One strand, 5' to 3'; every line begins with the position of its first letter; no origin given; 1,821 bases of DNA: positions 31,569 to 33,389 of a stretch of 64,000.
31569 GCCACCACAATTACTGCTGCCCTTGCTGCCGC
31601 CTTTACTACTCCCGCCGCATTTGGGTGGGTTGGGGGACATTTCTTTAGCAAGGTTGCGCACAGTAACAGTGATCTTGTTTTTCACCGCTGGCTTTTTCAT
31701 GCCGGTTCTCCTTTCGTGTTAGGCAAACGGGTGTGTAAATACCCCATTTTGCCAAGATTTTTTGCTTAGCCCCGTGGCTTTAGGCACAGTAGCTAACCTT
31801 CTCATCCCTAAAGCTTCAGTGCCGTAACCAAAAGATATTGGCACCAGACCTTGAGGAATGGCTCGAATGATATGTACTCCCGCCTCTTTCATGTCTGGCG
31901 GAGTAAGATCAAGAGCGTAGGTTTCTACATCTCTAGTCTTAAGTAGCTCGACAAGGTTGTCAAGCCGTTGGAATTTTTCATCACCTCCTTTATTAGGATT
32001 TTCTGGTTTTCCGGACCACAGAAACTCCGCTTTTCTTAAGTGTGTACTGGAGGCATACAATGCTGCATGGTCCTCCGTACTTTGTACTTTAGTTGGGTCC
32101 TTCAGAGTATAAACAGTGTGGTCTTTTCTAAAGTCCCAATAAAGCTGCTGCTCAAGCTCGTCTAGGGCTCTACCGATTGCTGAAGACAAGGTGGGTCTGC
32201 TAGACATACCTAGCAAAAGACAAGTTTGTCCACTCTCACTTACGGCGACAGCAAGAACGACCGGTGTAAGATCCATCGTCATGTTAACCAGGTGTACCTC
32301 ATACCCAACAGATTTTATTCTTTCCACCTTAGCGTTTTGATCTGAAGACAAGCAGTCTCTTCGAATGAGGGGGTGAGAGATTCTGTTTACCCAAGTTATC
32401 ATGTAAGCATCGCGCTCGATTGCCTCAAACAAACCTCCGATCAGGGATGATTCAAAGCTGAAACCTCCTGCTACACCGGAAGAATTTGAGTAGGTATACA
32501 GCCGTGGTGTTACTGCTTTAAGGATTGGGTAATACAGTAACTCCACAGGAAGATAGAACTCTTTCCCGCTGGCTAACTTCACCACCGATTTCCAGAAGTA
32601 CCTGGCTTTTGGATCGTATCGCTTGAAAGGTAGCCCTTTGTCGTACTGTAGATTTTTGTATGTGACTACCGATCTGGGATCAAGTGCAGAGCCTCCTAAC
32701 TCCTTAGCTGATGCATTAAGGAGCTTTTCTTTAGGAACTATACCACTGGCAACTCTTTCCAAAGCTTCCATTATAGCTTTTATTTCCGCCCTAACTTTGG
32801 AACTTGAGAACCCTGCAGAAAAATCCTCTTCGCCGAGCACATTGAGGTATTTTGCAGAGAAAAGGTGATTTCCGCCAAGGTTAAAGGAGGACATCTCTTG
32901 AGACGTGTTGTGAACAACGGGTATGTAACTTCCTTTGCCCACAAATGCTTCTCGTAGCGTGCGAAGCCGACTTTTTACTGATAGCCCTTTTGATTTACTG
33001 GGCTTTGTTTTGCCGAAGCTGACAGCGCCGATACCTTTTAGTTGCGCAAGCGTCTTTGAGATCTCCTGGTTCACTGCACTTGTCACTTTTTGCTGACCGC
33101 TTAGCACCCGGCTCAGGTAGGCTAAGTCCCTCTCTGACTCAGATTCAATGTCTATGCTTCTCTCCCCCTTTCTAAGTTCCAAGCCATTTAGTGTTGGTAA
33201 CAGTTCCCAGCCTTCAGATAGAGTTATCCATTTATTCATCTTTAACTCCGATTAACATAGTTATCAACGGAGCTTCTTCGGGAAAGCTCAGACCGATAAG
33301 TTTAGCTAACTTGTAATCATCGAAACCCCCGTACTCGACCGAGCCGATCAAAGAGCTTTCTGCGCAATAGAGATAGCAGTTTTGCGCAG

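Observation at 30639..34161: Compact YcaO / SagB-dehydrogenase RiPP (TOMM/LAP-type) gene cluster in a CPR-like genome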

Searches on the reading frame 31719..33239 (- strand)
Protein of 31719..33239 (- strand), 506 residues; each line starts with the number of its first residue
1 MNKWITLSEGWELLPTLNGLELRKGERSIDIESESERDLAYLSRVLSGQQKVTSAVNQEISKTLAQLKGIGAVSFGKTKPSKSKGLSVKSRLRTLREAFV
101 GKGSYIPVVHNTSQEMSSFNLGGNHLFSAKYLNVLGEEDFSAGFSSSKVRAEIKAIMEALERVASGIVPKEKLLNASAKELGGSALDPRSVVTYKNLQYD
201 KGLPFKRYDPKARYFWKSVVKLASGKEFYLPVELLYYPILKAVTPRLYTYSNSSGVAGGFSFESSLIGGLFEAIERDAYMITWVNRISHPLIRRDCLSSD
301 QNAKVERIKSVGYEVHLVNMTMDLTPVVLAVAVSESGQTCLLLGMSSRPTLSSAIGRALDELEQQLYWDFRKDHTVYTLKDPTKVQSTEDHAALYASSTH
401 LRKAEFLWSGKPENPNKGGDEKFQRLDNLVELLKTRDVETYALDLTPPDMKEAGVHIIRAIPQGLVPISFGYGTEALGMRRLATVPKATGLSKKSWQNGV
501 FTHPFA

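Call 3: search_protein_families(library=pfam, proteins=[window:31719-33239:-], max_evalue=1)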
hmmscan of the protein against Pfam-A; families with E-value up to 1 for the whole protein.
window:31719-33239:- (506 aa): 1 family
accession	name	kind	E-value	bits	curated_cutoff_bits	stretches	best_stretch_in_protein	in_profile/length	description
PF02624.21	YcaO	-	3.7e-54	184.7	25.7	1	143-461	2-320/325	YcaO cyclodehydratase, ATP-ad Mg2+-binding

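Call 4: search_protein_families(library=ncbifam, proteins=[window:31719-33239:-], max_evalue=1)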
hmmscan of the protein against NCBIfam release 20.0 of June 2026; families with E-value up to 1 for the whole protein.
window:31719-33239:- (506 aa): 4 families
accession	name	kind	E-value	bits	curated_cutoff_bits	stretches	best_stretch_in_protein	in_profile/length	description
TIGR03604.1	TOMM_cyclo_SagD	subfamily_domain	6e-68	229.5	219.25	1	143-506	1-377/377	thiazole/oxazole-forming peptide maturase, SagD family component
TIGR03266.1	methan_mark_1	equivalog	6.3e-20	71.5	365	1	142-366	56-269/376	YcaO-related McrA-glycine thioamidation protein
TIGR00702.1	TIGR00702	domain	4.8e-14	52.2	75.65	1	140-376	50-282/377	YcaO-type kinase domain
TIGR00152.1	TIGR00152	equivalog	0.22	11.3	65.55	1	277-352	75-148/188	dephospho-CoA kinase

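Call 9: find_homologous_proteins(query=window:31719-33239:-)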
Query window:31719-33239:- (506 aa): 19 proteins with E <= 0.001 among 8000 candidates.
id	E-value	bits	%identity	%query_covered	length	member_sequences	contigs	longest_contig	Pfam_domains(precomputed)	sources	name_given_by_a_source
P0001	0.0e+0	1128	100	100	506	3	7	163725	PF02624.22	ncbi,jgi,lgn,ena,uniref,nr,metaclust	ncbi:hypothetical protein A2886_02335 [candidate division WWE3 bacterium RIFCSPHIGHO2_01_FULL_42_13]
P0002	2.4e-147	510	47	100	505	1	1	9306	PF02624.22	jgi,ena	-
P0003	7.3e-118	413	44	99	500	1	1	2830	PF02624.22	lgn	-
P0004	2.5e-112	394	43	100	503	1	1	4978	PF02624.22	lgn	-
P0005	1.3e-109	385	43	99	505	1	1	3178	PF02624.22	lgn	-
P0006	2.9e-109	384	42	100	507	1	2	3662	PF02624.22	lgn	-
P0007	3.6e-109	384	40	100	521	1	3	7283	PF02624.22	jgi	jgi:ribosomal protein S12 methylthiotransferase accessory factor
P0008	1.2e-108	382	41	100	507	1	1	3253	PF02624.22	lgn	-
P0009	5.2e-107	377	40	100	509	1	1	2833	PF02624.22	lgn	-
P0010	5.9e-107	377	42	93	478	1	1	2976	PF02624.22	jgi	jgi:ribosomal protein S12 methylthiotransferase accessory factor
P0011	8.4e-107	376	41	100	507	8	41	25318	PF02624.22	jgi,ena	-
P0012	1.4e-105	372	40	100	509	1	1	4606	PF02624.22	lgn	-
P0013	9.0e-105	370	40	100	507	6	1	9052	PF02624.22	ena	-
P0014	3.0e-103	364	41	99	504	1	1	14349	PF02624.22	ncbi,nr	ncbi:MAG: YcaO-like family protein [Candidatus Yanofskybacteria bacterium]|nr:YcaO-like family prote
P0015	1.1e-97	346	38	100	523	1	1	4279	PF02624.22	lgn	-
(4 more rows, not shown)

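Call 10: find_encoding_contigs(protein=window:31719-33239:-, flank=10000)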
Protein window:31719-33239:- (506 aa): 11 contigs read that carry it; 6 places shown.
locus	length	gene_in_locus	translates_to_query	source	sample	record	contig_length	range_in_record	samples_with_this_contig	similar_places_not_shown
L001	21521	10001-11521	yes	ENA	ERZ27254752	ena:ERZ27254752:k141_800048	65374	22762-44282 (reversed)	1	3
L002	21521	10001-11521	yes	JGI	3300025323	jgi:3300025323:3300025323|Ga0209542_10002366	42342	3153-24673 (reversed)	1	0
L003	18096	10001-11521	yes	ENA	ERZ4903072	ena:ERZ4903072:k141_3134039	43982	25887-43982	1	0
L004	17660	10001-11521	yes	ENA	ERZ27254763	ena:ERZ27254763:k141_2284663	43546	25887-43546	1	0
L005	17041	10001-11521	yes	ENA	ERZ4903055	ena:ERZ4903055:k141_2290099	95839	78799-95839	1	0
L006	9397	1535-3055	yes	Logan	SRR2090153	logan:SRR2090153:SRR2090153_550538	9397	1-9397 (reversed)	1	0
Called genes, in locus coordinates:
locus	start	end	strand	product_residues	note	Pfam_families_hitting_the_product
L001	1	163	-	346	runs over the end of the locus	PF11104:PilM_2, PF05134:T2SSL (weak), PF06723:MreB_Mbl (faint), PF14450:FtsA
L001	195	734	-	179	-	PF07963:N_methyl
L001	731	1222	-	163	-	-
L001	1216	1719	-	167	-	PF07963:N_methyl (weak)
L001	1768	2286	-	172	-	PF07963:N_methyl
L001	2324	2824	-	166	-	PF07963:N_methyl (weak)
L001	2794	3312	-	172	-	PF07963:N_methyl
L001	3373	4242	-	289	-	-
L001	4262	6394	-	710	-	-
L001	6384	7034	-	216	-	-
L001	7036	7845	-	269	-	-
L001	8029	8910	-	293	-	PF06750:A24_N_bact, PF01478:Peptidase_A24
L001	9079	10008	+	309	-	PF00881:Nitroreductase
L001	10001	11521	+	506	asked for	PF02624:YcaO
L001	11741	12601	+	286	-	PF10026:DUF2268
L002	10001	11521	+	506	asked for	PF02624:YcaO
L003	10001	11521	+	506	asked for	PF02624:YcaO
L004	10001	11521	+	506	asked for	PF02624:YcaO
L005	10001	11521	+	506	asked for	PF02624:YcaO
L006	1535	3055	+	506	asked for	PF02624:YcaO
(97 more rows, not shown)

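Call 11: find_encoding_contigs(protein=P0002, flank=6000, max_places=2)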
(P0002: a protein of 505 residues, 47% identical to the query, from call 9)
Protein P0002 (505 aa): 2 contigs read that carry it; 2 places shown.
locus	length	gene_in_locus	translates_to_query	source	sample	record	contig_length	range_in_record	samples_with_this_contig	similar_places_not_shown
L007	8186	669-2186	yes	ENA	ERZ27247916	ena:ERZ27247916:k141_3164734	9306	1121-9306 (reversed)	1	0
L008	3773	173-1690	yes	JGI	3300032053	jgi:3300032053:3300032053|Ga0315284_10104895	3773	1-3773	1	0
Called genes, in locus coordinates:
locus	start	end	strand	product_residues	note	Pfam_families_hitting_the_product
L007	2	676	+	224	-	?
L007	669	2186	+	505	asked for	PF02624:YcaO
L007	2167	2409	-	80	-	-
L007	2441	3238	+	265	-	PF10026:DUF2268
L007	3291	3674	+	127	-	PF00072:Response_reg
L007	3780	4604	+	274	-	-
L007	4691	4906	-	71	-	-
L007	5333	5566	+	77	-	-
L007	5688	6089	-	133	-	-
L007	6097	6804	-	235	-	-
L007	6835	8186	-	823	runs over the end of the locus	?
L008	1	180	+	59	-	?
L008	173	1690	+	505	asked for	PF02624:YcaO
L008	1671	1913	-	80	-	-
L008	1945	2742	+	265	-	PF10026:DUF2268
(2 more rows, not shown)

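Call 12: find_encoding_contigs(protein=P0011, flank=6000, max_places=3)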
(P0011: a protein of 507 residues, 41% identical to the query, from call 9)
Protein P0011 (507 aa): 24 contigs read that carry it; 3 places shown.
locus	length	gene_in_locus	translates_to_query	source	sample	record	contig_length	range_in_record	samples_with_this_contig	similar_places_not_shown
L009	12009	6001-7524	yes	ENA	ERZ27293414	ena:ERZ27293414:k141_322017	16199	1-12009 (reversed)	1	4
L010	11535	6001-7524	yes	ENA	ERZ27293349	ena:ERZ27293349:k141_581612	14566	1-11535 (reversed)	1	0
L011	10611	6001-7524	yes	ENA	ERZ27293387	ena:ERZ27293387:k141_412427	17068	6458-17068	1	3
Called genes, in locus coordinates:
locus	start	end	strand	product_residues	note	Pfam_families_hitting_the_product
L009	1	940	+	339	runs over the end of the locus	PF04055:Radical_SAM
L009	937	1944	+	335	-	PF00579:tRNA-synt_1b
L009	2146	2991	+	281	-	PF05822:UMPH-1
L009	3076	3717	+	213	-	PF12710:HAD, PF00702:Hydrolase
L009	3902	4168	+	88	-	-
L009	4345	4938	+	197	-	-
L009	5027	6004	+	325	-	PF00881:Nitroreductase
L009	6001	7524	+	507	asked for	PF02624:YcaO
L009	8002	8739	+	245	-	PF00899:ThiF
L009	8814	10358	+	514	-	-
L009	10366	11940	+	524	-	PF16927:HisKA_7TM, PF00512:HisKA, PF02518:HATPase_c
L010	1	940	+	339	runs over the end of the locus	PF04055:Radical_SAM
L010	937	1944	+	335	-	PF00579:tRNA-synt_1b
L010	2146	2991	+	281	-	PF05822:UMPH-1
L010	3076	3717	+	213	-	PF12710:HAD, PF00702:Hydrolase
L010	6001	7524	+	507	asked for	PF02624:YcaO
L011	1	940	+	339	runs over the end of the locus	PF04055:Radical_SAM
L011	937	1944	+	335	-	PF00579:tRNA-synt_1b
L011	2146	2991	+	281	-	PF05822:UMPH-1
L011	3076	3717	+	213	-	PF12710:HAD, PF00702:Hydrolase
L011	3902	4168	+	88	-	-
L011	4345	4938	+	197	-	-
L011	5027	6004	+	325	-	PF00881:Nitroreductase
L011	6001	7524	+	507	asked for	PF02624:YcaO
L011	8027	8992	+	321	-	PF12147:Methyltransf_20 (weak)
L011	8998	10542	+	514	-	PF16927:HisKA_7TM, PF00512:HisKA, PF02518:HATPase_c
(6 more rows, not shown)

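Call 13: find_encoding_contigs(protein=P0014, flank=6000, max_places=2)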
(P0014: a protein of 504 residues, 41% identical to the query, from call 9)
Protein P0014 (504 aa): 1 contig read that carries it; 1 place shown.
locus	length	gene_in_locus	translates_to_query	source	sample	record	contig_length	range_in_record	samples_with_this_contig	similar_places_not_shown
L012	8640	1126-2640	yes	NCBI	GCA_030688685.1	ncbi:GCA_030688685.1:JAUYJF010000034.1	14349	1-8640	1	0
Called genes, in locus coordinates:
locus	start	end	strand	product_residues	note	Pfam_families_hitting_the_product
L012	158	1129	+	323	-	PF00881:Nitroreductase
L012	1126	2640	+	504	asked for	PF02624:YcaO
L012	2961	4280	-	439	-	PF07969:Amidohydro_3 (faint), PF01979:Amidohydro_1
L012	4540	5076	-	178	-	-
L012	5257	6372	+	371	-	PF01073:3Beta_HSD (weak), PF01370:Epimerase, PF04321:RmlD_sub_bind, PF07993:NAD_binding_4, PF13460:NAD_binding_10 (weak), PF16363:GDP_Man_Dehyd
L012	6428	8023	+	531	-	PF16927:HisKA_7TM, PF00512:HisKA, PF02518:HATPase_c, PF13589:HATPase_c_3 (faint)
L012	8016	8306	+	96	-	PF01035:DNA_binding_1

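Call 14: find_encoding_contigs(protein=P0013, flank=6000, max_places=2)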
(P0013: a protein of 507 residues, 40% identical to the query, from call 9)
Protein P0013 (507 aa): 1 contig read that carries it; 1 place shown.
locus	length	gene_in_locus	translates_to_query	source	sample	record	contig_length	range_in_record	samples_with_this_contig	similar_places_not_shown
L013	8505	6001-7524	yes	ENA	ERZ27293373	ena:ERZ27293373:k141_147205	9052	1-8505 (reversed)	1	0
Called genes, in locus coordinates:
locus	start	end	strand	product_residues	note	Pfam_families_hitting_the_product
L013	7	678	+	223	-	PF00702:Hydrolase, PF13419:HAD_2, PF13242:Hydrolase_like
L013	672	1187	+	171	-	PF04229:GrpB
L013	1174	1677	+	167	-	PF13673:Acetyltransf_10, PF00583:Acetyltransf_1, PF13508:Acetyltransf_7 (weak)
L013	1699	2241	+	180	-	PF13302:Acetyltransf_3, PF13420:Acetyltransf_4, PF13673:Acetyltransf_10, PF00583:Acetyltransf_1, PF13508:Acetyltransf_7, PF08445:FR47 (weak)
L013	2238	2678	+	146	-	PF00293:NUDIX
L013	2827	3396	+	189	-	-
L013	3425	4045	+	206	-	PF12917:YfbR-like (faint), PF13023:HD_3, PF01966:HD (weak)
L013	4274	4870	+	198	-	-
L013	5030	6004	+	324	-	PF00881:Nitroreductase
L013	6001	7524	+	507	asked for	PF02624:YcaO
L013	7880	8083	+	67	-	-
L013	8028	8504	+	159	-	?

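Call 18: search_solved_structures(query=window:31719-33239:-, max_evalue=0.01)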
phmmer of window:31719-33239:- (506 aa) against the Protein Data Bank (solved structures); distinct sequences matched with E-value up to 0.01: 5.
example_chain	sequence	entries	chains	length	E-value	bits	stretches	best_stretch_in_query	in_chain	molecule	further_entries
4bs9_A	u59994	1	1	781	9.9e-18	67.6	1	132-465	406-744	TRUD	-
7u58_A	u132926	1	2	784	4.7e-14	55.4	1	142-461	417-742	MusD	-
4v1t_A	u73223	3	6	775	6e-12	48.5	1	141-465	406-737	LYND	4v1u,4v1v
6ci7_A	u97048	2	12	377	1.1e-06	31.1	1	177-366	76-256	YcaO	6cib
6pe3_A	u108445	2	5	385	1.4e-05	27.5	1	205-366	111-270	Uncharacterized protein MJ1094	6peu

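Call 38: find_related_loci(query=A1, collection=genome_contigs, flank=5000)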
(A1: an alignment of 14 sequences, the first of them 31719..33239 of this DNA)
Query A1 (506 aa) in genome_contigs; peptide patterns used: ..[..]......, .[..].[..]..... (x = any residue, [..] = any of these).
376 stretches matched a pattern; 330 encode a relative of the query (tblastn E <= 1e-3); the best 80 are kept; 80 distinct loci.
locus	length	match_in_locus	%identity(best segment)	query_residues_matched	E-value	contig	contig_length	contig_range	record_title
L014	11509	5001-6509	42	5-506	4e-117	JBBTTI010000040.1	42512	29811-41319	MAG: Patescibacteria group bacterium isolate H14-bin043_1 H14_bin043_1_000000000040, whole genome shotgun sequence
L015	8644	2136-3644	42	5-506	2e-116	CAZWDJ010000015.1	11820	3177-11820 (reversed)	MAG TPA_asm: uncultured Candidatus Saccharibacteria bacterium isolate binchicken_co38_1375 genome assembly, contig: NODE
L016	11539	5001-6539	40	1-506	2e-111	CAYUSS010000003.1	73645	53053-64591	MAG TPA_asm: uncultured Candidatus Saccharibacteria bacterium isolate binchicken_co34_299 genome assembly, contig: NODE_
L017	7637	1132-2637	41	5-506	1e-108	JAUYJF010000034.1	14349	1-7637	MAG: Candidatus Yanofskybacteria bacterium isolate C24_metabat.bin.125 C24_k141_232913, whole genome shotgun sequence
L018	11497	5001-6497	33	1-496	5e-95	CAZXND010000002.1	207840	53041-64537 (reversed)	MAG TPA_asm: uncultured Gammaproteobacteria bacterium isolate SRP192515_co1_195 genome assembly, contig: NODE_29_length_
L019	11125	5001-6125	30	140-505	8e-44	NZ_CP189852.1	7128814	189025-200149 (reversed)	Aliinostoc sp. HNIBRCY26 chromosome, complete genome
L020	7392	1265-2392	31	127-505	3e-43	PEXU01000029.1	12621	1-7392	MAG: Candidatus Kerfeldbacteria bacterium CG08_land_8_20_14_0_20_40_16 CG08_land_8_20_14_0.20_scaffold_2971_c, whole gen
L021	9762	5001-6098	31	139-506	1e-42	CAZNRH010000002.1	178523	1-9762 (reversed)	MAG TPA_asm: uncultured Candidatus Saccharibacteria bacterium isolate SRP128015_co3_412 genome assembly, contig: NODE_15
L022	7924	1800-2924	29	140-504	3e-42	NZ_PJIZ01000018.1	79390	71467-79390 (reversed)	Nostoc sp. CMAA1605 contig018, whole genome shotgun sequence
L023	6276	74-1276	43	95-506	2e-83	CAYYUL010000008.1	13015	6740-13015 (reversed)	MAG TPA_asm: uncultured Candidatus Saccharibacteria bacterium isolate SRP269290_co2_270 genome assembly, contig: NODE_56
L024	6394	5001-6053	33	139-490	2e-42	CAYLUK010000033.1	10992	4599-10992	MAG TPA_asm: uncultured Gammaproteobacteria bacterium isolate SRP062349_co1_88 genome assembly, contig: NODE_1200_length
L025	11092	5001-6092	33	138-506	3e-42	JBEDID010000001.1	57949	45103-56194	MAG: Candidatus Parcubacteria bacterium isolate NASQAN2015_010_A_bin.14 scaffold_000004, whole genome shotgun sequence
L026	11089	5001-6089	31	139-505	6e-42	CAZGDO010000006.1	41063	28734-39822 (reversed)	MAG TPA_asm: uncultured Gammaproteobacteria bacterium isolate binchicken_co387_564 genome assembly, contig: NODE_487_len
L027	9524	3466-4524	32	135-491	5e-42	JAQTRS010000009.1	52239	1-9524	MAG: Candidatus Moraniibacteriota bacterium isolate STB_169 NODE_1298_length_52239_cov_5.467186_Sandtown_B, whole genome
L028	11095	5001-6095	29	140-494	2e-40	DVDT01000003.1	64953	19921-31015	MAG TPA_asm: Trichormus sp. M33_DOE_039 k141_1252339, whole genome shotgun sequence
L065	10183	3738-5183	29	17-505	7e-42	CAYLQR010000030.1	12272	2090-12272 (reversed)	MAG TPA_asm: uncultured Candidatus Saccharibacteria bacterium isolate SRP067234_co1_46 genome assembly, contig: k99_1035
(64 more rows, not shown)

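Call 44: search_protein_families(library=pfam, proteins=[L016:6892-7752:+, L014:6871-7683:+, L065:5255-6094:+, L065:3006-5189:+, L023:1619-2431:+, L007:2441-3238:+, L009:8814-10358:+, L009:4345-4938:+], max_evalue=0.01)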
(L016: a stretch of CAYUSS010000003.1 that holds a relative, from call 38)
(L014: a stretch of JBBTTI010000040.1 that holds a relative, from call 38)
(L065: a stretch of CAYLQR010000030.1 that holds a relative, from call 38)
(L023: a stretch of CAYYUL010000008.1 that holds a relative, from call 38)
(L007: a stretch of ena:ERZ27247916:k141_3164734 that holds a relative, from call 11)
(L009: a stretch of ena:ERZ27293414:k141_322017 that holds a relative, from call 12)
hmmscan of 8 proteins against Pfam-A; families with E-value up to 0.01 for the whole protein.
L016:6892-7752:+ (286 aa): 2 families
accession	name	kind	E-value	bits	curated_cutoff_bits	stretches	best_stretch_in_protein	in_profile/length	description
PF10026.15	DUF2268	-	2.9e-30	105.7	23.6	1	90-282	3-195/195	Predicted Zn-dependent protease (DUF2268)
PF25594.1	GldB_lipo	-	1.3e-06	28.8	27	1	240-286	260-307/309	Gliding motility protein GldB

L014:6871-7683:+ (270 aa): 6 families
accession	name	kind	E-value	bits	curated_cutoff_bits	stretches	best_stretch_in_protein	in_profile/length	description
PF01636.29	APH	-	1.5e-18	67.9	23.2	1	33-221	36-225/239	Phosphotransferase enzyme family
PF01633.27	Choline_kinase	-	0.00077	19.3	29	1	69-203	70-202/300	Choline/ethanolamine kinase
PF01163.29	RIO1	-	0.0012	19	22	0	132-192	91-151/187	RIO domain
PF03881.20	Fructosamin_kin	-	0.0054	16.5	22.4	0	137-216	160-240/288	Fructosamine kinase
PF03109.22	ABC1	-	0.0057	16.3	22.9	0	37-93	118-172/244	ABC1 atypical kinase-like domain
PF00069.31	Pkinase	-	0.0099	15.7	31.7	0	163-190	116-143/263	Protein kinase domain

L065:5255-6094:+ (279 aa): 2 families
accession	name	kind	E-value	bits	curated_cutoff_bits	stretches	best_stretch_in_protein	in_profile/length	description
PF10026.15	DUF2268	-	9.6e-32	110.5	23.6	1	79-268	3-194/195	Predicted Zn-dependent protease (DUF2268)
PF18958.6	DUF5700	-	2e-05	24.6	25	1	76-245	70-249/283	Putative zinc dependent peptidase (DUF5700)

L065:3006-5189:+ (727 aa): 2 families
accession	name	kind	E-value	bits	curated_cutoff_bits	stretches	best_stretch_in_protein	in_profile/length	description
PF02624.21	YcaO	-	2e-40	139.5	25.7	1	367-685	2-324/325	YcaO cyclodehydratase, ATP-ad Mg2+-binding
PF00881.29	Nitroreductase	-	1.5e-13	51.7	23.5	1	141-323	2-167/167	Nitroreductase family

L023:1619-2431:+ (270 aa): 6 families
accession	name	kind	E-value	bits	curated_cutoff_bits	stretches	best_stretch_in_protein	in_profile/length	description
PF01636.29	APH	-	6e-18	65.9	23.2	1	33-214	36-218/239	Phosphotransferase enzyme family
PF03881.20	Fructosamin_kin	-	8.3e-05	22.4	22.4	1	118-234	141-262/288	Fructosamine kinase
PF01163.29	RIO1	-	0.0015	18.6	22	0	131-192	90-151/187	RIO domain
PF00069.31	Pkinase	-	0.0035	17.2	31.7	1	159-190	112-143/263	Protein kinase domain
PF01633.27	Choline_kinase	-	0.0053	16.6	29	1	69-203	70-202/300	Choline/ethanolamine kinase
PF03109.22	ABC1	-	0.0057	16.3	22.9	0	37-98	118-180/244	ABC1 atypical kinase-like domain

L007:2441-3238:+ (265 aa): 1 family
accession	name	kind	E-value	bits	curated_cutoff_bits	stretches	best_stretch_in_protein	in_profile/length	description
PF10026.15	DUF2268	-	3.2e-30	105.6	23.6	1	71-259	6-194/195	Predicted Zn-dependent protease (DUF2268)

L009:8814-10358:+ (514 aa): 0 families

L009:4345-4938:+ (197 aa): 1 family
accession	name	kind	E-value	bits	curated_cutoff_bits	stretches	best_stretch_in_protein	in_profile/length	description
PF04091.18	Sec15_C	-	0.0058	16.4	28.3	1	93-182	19-108/348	Exocyst complex subunit Sec15 C-terminal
